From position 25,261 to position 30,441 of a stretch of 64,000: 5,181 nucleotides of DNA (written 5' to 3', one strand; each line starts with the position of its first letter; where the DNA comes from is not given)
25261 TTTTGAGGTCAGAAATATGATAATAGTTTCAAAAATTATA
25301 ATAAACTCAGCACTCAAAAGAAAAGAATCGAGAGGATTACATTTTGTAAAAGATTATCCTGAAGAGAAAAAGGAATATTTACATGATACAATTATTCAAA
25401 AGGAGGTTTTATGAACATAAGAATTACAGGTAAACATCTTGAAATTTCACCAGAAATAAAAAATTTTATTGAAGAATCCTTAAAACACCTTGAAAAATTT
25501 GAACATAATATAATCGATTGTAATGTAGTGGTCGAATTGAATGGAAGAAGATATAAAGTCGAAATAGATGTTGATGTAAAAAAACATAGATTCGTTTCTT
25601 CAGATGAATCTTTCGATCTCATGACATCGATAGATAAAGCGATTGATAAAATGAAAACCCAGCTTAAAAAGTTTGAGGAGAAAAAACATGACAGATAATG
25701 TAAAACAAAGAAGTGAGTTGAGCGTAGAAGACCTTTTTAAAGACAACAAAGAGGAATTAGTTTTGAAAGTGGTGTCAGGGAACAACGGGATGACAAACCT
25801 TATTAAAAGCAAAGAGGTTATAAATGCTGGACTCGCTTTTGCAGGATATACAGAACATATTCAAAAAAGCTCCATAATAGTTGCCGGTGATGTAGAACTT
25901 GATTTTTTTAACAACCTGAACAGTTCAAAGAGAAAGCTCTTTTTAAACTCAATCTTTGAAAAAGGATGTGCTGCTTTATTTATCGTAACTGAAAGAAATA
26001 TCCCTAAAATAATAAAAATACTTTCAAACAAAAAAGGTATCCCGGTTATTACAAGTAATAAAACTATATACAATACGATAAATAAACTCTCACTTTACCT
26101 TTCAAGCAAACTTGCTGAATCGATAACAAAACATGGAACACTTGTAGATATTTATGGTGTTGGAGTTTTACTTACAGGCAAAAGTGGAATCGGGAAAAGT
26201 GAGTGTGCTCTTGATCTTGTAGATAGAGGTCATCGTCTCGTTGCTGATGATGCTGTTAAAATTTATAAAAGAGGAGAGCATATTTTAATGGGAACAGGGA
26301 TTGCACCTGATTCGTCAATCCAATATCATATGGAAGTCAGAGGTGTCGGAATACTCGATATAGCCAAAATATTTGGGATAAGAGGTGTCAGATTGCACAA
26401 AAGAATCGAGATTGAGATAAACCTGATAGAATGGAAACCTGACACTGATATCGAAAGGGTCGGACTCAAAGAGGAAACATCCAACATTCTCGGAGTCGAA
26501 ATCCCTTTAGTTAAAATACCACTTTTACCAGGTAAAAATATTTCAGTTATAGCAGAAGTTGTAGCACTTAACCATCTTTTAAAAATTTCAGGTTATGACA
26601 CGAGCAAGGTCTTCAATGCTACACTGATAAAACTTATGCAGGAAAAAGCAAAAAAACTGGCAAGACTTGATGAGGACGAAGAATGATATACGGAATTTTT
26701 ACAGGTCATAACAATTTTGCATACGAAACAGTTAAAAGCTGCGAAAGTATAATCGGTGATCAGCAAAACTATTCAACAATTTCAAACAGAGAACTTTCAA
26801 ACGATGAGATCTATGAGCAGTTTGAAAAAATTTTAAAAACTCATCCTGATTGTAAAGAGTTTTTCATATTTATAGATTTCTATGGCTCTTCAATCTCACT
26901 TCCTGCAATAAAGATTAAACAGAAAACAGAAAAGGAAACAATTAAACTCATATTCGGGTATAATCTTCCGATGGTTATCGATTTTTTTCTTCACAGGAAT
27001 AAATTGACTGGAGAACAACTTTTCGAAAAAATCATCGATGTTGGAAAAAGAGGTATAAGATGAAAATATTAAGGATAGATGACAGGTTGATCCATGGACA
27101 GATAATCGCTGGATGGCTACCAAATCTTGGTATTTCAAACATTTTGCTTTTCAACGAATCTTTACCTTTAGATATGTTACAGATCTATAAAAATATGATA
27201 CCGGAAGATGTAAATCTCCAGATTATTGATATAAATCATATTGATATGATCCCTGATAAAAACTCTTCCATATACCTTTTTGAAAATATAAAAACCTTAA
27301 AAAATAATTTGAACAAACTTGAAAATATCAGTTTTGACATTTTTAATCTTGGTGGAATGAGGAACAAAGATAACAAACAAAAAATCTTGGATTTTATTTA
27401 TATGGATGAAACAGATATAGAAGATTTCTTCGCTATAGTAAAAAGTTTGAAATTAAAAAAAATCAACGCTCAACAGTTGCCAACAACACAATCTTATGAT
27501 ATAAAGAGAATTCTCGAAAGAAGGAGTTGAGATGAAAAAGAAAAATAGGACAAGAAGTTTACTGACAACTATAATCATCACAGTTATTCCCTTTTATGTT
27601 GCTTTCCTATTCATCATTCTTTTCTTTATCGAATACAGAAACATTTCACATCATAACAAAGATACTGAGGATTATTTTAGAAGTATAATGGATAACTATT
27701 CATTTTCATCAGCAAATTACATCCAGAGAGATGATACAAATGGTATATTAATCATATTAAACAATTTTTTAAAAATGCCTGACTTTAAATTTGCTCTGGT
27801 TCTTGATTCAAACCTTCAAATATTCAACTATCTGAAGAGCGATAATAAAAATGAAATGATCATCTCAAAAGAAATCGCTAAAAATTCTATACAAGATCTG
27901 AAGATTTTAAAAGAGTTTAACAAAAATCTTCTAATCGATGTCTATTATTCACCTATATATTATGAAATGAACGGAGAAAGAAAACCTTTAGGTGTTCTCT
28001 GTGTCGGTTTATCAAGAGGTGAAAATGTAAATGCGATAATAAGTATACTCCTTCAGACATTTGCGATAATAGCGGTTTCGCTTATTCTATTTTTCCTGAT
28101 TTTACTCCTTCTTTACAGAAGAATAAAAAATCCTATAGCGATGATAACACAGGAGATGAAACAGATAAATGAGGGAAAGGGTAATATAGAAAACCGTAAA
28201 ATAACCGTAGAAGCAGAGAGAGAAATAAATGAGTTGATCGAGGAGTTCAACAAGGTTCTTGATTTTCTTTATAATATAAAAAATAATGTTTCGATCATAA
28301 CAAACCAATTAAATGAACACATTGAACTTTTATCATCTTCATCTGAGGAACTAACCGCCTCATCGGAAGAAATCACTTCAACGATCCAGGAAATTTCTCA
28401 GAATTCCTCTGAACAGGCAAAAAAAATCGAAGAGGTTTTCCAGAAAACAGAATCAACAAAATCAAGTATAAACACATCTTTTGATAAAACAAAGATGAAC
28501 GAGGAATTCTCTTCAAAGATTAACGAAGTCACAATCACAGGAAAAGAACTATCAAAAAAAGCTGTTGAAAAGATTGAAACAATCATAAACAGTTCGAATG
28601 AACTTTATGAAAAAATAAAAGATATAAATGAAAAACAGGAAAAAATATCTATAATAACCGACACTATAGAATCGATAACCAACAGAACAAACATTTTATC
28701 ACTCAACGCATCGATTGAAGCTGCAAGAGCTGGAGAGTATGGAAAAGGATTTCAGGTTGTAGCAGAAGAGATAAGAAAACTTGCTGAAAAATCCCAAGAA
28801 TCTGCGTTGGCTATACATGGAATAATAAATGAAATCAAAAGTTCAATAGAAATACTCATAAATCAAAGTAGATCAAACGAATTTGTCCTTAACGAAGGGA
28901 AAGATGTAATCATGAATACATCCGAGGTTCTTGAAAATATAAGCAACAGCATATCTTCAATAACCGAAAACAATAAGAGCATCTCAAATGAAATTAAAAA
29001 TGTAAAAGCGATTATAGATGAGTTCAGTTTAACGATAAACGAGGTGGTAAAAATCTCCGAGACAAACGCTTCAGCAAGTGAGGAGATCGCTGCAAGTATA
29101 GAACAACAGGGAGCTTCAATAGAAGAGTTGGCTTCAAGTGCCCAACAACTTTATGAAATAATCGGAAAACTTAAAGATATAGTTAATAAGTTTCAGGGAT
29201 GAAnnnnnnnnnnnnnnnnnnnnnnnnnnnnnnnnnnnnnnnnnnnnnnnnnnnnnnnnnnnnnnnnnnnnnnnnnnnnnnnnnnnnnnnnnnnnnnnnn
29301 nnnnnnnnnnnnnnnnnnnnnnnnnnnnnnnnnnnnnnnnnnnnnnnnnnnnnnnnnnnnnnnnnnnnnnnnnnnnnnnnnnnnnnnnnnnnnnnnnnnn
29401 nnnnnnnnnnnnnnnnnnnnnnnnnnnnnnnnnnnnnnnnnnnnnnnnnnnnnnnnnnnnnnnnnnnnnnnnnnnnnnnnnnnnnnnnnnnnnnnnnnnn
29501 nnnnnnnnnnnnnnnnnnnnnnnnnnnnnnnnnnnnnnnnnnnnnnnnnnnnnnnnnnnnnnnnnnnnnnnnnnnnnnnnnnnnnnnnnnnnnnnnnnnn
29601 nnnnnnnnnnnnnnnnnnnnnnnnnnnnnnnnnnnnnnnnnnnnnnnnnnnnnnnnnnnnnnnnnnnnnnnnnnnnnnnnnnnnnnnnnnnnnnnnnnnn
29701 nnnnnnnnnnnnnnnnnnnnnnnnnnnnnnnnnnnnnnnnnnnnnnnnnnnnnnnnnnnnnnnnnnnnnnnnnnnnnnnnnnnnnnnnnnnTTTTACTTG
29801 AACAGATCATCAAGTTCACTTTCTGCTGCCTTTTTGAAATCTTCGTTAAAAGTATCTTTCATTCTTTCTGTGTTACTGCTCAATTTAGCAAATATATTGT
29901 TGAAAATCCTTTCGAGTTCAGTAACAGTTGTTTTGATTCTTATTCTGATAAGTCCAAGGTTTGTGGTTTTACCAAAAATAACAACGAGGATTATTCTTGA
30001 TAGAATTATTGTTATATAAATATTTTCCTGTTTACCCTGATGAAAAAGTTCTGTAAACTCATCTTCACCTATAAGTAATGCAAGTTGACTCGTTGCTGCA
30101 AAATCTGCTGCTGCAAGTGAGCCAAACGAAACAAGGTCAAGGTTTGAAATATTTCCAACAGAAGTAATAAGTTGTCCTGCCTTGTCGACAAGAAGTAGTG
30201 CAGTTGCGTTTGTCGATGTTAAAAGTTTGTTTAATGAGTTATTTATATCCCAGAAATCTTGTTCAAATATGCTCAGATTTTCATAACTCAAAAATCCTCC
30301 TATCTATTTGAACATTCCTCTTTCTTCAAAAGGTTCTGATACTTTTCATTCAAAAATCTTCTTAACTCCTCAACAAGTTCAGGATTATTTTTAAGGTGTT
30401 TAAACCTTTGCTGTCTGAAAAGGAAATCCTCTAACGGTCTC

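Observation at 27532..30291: Chemoreceptor gene convergent on an MglA/MglB polarity GTPase pair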

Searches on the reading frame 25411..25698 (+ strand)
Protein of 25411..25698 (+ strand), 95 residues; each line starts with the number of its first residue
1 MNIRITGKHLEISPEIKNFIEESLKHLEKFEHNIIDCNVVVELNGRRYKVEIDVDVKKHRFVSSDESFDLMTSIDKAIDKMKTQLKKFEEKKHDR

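Call 3: search_protein_families(library=pfam, proteins=[window:25411-25698:+], max_evalue=0.01)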
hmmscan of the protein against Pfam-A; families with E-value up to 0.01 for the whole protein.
window:25411-25698:+ (95 aa): 1 family
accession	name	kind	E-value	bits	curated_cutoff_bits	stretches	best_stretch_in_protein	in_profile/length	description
PF02482.25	Ribosomal_S30AE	-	1.9e-20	73.8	23.7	1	3-92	1-87/88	Sigma 54 modulation protein / S30EA ribosomal protein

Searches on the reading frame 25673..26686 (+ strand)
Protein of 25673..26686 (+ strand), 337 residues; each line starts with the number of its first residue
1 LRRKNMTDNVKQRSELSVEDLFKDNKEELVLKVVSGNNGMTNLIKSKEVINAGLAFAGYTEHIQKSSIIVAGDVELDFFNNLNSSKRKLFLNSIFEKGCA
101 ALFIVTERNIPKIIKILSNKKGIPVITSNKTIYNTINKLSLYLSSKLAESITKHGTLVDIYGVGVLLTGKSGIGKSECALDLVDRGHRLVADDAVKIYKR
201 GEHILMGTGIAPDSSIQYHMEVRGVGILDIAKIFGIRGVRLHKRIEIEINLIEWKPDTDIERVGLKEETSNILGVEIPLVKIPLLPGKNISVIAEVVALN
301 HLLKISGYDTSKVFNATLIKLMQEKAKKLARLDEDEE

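Call 3: search_protein_families(library=pfam, proteins=[window:25673-26686:+], max_evalue=0.01)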
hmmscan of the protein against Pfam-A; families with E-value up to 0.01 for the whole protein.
window:25673-26686:+ (337 aa): 4 families
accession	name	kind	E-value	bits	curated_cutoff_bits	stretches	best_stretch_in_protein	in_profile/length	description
PF07475.17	Hpr_kinase_C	-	1e-60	204.6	33.3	1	146-316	2-169/171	HPr Serine kinase C-terminal domain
PF02603.21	Hpr_kinase_N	-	3.1e-20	72.9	24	1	17-143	2-125/125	HPr Serine kinase N terminus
PF07905.16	PucR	-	0.00036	21.3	33.5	1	31-130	11-103/118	Purine catabolism regulatory protein-like family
PF07085.17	DRTGG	-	0.0076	16.5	25.2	0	48-140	23-103/105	DRTGG domain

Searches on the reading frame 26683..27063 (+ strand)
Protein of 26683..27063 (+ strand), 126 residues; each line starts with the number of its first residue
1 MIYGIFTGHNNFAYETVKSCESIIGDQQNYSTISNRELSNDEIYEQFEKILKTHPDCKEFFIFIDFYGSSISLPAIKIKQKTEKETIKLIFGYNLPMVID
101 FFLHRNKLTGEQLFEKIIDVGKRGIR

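Call 3: search_protein_families(library=pfam, proteins=[window:26683-27063:+], max_evalue=0.01)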
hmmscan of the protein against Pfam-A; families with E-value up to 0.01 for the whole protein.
window:26683-27063:+ (126 aa): 1 family
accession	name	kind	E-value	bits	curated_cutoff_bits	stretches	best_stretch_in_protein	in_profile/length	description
PF03610.21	EIIA-man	-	1.9e-10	41.3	21.4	1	7-117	5-115/116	PTS system fructose IIA component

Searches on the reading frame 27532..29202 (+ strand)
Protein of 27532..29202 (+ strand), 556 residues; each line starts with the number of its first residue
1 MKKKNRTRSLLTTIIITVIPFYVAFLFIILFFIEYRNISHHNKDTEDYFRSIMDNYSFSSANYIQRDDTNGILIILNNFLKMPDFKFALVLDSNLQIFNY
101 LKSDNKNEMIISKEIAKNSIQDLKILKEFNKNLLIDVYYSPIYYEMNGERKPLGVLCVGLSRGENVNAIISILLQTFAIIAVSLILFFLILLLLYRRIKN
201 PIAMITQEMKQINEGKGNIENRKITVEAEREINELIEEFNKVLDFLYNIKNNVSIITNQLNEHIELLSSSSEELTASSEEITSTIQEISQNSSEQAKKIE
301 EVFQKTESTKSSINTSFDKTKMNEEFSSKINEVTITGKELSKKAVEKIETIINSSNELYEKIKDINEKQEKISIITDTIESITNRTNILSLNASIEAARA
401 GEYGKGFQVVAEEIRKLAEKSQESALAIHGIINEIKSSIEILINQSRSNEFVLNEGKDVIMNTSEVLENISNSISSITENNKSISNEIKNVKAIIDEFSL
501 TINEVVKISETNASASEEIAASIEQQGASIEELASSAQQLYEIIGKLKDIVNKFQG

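Call 3: search_protein_families(library=pfam, proteins=[window:27532-29202:+], max_evalue=0.01)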
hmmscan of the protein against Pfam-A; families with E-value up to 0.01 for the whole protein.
window:27532-29202:+ (556 aa): 5 families
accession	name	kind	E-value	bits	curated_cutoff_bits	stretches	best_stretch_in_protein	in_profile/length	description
PF00015.26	MCPsignal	-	7.1e-33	114.3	34.6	1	349-508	12-171/172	Methyl-accepting chemotaxis protein (MCP) signalling domain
PF00672.30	HAMP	-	0.00012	22.8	25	1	193-243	1-48/53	HAMP domain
PF01017.26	STAT_alpha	-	0.00078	20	27.5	0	472-553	2-81/167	STAT transcription factor, coiled-coil domain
PF06103.16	DUF948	-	0.0055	17.3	37.2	0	253-314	24-85/89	Bacterial protein of unknown function (DUF948)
PF17107.11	SesA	-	0.0089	16.6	26.3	0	250-312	25-89/122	N-terminal domain on NACHT_NTPase and P-loop NTPases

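Call 4: search_protein_families(library=ncbifam, proteins=[window:27532-29202:+], max_evalue=0.01)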
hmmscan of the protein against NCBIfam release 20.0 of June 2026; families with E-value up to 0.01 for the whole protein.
window:27532-29202:+ (556 aa): 11 families
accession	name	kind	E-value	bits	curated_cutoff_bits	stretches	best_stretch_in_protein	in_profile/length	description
NF058645.1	MCPCtpMPsAe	equivalog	7.7e-31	107.5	900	1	168-547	199-556/558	methyl-accepting chemotaxis protein CtpM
NF011622.0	PRK15048.1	equivalog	5e-22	78.7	900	1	177-536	194-505/553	methyl-accepting chemotaxis protein II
NF041847.1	transduc_aer2_vibrio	equivalog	4.3e-21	74.8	1200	1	252-523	485-735/804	aerotaxis transducer Aer2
NF047851.1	MCPCitTducer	equivalog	8e-21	74.7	900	1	164-520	183-494/553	methyl-accepting chemotaxis citrate transducer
NF011615.0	PRK15041.1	equivalog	4.9e-19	68.4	947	1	258-536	254-507/554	methyl-accepting chemotaxis protein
NF050802.1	AspChtxCcaA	equivalog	1.6e-17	63.1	1300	2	343-502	543-691/700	aspartate chemotaxis receptor CcaA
NF007309.0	PRK09793.1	equivalog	1.8e-16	60.2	903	1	193-536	209-507/533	methyl-accepting chemotaxis protein IV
NF053592.1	HK_near_YfiR_like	equivalog_domain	3.6e-06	26.7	194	1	148-244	126-219/223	sensor histidine kinase, YfiR-like protein-associated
TIGR02168.1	SMC_prok_B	equivalog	6.1e-05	21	567.35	2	327-540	238-454/1181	chromosome segregation protein SMC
TIGR00996.1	Mtu_fam_mce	paralog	0.0017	17.6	140.5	1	230-314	188-272/291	MCE family protein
NF003034.1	PRK03918.1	equivalog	0.0097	13.9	700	0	198-389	170-357/878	DNA double-strand break repair ATPase Rad50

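Call 10: find_encoding_contigs(protein=window:27532-29202:+, flank=10000, max_places=6)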
Protein window:27532-29202:+ (556 aa): no gene with exactly this product is on record in the collection.

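Call 33: search_solved_structures(query=window:27532-29202:+, max_evalue=1e-10, show_alignments=1)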
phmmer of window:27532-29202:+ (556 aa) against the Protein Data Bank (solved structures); distinct sequences matched with E-value up to 1e-10: 9.
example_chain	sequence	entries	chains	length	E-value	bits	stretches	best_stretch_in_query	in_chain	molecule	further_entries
2ch7_B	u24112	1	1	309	4.7e-27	98.4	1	261-554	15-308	METHYL-ACCEPTING CHEMOTAXIS PROTEIN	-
2ch7_A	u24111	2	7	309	5e-27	98.3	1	261-554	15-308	METHYL-ACCEPTING CHEMOTAXIS PROTEIN | Methyl-accepting chemotaxis protein 2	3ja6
3ja6_H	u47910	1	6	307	6.9e-27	97.8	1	259-553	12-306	Methyl-accepting chemotaxis protein 2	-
6s18_A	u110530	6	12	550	5.9e-22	81.6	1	174-520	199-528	Aromatic acid chemoreceptor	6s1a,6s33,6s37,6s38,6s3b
3zx6_A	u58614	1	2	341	1.9e-17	66.7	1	283-532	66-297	HAMP, METHYL-ACCEPTING CHEMOTAXIS PROTEIN I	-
6s1k_E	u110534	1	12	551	4.1e-17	65.6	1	278-532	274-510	Methyl-accepting chemotaxis protein I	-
8c5v_I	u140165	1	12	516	4.2e-17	65.6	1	281-531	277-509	Methyl-accepting chemotaxis protein I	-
1qu7_A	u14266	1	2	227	5.3e-16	61.9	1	306-532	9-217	METHYL-ACCEPTING CHEMOTAXIS PROTEIN I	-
31cj_A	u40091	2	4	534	2.2e-15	59.9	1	283-521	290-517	Aerotaxis receptor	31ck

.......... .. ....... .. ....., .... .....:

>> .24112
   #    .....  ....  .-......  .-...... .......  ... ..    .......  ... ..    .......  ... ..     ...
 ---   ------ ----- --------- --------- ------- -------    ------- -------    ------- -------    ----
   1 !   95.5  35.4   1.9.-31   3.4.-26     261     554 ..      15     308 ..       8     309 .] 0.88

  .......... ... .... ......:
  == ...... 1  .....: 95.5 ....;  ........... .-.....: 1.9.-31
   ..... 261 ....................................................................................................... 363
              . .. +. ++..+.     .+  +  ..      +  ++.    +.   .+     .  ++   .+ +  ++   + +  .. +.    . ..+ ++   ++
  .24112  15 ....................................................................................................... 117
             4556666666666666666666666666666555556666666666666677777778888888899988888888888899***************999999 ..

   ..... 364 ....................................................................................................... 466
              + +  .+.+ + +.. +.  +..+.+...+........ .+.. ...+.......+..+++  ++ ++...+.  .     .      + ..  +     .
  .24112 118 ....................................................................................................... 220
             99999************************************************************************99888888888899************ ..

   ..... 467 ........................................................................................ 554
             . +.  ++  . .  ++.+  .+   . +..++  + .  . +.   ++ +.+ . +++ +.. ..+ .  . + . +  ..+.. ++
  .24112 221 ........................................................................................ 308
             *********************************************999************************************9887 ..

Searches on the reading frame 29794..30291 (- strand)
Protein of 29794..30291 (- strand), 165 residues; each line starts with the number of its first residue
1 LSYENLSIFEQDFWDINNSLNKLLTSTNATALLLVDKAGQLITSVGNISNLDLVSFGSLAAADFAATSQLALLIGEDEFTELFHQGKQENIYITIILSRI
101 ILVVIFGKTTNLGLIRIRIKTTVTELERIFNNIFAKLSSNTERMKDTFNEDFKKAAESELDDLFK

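Call 3: search_protein_families(library=pfam, proteins=[window:29794-30291:-], max_evalue=0.01)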
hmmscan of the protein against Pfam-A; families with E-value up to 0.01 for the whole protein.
window:29794-30291:- (165 aa): 2 families
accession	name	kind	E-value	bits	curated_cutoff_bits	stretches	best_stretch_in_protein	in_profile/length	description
PF03259.23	Robl_LC7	-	1.6e-13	50.7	23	1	20-106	6-91/91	Roadblock/LC7 domain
PF08923.16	MAPKK1_Int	-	0.0018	18.5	25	1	16-115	3-101/119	Mitogen-activated protein kinase kinase 1 interacting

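Call 4: search_protein_families(library=ncbifam, proteins=[window:29794-30291:-], max_evalue=0.01)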
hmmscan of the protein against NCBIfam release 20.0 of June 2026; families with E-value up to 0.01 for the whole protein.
window:29794-30291:- (165 aa): 1 family
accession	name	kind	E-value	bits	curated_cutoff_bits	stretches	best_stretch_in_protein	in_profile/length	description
NF052242.1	GTPaseActivMglBThm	equivalog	9.4e-23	81.1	200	1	5-164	5-160/161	GTPase-activating protein MglB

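Call 6: search_solved_structures(query=window:29794-30291:-, max_evalue=0.01, show_alignments=3)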
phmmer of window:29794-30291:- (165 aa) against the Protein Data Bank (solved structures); distinct sequences matched with E-value up to 0.01: 8.
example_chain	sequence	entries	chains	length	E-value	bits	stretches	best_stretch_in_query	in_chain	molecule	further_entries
6h5b_B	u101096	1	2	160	1.1e-32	116.4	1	6-139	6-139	MglB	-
6izw_B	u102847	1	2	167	1.1e-32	116.3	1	6-139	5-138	Gliding motility protein MglB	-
6hjm_A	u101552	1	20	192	1.7e-32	115.7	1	5-139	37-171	MglB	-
3t1r_A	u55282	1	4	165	3.5e-11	46.6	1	20-164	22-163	Gliding protein MglB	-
1j3w_A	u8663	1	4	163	8.6e-11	45.3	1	20-164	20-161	Giding protein-mglB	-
3t1x_A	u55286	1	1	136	6.5e-10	42.5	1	20-133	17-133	Gliding protein MglB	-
3t1s_A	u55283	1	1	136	1.2e-09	41.6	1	20-132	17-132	Gliding protein MglB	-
3t12_B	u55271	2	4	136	3.3e-09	40.2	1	20-130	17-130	Gliding protein MglB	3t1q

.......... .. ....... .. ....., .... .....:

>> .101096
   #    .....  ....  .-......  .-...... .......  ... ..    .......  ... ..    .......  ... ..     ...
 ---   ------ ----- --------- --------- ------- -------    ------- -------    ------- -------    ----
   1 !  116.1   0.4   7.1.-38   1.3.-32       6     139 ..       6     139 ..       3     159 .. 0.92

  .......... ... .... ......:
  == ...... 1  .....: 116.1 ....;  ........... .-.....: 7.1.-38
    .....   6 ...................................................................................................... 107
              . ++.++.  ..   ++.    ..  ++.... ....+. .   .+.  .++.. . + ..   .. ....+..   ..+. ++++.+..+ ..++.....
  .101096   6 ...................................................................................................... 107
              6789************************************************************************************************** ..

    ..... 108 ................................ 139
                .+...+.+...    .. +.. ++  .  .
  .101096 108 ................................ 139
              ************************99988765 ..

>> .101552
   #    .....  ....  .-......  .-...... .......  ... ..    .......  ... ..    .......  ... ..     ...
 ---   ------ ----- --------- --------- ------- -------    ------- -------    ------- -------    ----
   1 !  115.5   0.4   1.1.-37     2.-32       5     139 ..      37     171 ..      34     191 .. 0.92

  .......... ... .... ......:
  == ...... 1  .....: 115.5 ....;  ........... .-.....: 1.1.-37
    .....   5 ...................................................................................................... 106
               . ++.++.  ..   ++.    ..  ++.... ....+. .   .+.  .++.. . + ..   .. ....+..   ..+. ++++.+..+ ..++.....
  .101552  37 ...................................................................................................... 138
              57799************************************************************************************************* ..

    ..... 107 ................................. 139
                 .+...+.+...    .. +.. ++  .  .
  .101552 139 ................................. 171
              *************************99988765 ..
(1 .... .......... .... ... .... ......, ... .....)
